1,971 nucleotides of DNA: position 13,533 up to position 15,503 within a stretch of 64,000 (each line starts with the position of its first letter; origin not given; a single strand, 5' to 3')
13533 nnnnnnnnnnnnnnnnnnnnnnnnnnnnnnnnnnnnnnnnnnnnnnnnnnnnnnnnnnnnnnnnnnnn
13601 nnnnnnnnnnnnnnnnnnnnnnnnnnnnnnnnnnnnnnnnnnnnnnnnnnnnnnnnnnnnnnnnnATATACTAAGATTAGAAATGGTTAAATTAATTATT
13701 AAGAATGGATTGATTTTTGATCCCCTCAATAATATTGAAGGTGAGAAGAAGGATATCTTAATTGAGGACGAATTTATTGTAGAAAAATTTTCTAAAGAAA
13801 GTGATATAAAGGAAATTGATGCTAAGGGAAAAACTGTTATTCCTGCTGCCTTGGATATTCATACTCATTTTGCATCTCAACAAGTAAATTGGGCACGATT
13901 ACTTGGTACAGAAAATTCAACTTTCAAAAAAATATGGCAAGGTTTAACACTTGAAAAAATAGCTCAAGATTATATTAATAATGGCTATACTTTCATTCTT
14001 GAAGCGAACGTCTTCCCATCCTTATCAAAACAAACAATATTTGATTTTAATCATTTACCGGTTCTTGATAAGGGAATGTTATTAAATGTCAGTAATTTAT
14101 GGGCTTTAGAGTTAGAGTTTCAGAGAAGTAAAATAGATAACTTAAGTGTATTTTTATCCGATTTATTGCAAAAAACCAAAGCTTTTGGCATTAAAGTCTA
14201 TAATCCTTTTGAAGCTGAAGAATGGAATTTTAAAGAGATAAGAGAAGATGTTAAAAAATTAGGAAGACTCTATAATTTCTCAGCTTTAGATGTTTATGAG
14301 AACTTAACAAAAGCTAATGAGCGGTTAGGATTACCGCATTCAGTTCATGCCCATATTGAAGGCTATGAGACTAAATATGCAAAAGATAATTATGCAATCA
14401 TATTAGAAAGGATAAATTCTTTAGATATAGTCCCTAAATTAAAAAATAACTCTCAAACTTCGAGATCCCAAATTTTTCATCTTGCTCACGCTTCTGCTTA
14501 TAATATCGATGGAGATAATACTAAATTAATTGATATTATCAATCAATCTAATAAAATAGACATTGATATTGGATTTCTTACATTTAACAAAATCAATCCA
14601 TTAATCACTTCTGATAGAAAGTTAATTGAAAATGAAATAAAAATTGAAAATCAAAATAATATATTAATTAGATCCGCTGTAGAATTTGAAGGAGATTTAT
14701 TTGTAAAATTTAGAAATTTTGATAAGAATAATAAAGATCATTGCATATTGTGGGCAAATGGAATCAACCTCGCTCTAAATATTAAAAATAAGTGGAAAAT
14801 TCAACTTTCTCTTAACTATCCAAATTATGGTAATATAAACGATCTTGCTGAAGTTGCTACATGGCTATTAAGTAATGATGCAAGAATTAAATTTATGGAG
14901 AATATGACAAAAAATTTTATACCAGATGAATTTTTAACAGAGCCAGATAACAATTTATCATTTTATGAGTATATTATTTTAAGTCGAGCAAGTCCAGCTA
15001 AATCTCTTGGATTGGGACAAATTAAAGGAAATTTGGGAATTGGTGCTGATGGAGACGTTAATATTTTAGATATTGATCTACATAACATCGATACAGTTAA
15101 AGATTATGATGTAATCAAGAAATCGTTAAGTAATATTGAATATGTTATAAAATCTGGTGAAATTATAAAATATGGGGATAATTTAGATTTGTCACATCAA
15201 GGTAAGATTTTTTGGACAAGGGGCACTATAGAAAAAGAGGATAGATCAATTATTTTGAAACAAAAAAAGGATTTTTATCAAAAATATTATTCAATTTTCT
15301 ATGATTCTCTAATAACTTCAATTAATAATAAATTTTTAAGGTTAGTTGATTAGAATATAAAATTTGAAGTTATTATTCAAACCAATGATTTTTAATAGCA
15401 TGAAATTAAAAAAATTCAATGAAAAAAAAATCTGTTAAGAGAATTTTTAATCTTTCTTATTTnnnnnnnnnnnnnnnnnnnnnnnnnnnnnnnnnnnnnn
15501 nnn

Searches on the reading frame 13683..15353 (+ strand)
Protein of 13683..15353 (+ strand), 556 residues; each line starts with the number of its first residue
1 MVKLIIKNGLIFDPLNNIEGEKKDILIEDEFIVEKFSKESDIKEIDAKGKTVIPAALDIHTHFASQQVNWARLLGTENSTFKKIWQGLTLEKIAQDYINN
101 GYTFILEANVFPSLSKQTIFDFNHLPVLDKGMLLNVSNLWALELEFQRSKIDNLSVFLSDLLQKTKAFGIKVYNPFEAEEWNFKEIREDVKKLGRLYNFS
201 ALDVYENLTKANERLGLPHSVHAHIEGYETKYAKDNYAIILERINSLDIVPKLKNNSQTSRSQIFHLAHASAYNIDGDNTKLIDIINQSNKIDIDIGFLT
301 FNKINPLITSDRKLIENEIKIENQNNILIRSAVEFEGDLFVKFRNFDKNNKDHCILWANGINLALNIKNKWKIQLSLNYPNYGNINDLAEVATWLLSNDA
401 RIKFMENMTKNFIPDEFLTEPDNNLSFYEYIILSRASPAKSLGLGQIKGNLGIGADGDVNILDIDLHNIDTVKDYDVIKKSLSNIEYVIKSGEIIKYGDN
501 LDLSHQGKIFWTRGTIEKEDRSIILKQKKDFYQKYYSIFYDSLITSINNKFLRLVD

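Call 58: search_protein_families(library=pfam, proteins=[window:13683-15353:+], max_evalue=0.00001)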
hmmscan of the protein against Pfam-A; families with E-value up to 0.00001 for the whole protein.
window:13683-15353:+ (556 aa): 1 family
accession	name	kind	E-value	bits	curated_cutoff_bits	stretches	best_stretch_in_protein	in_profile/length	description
PF07969.17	Amidohydro_3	-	5.1e-19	69.5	29.7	1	403-495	398-471/472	Amidohydrolase family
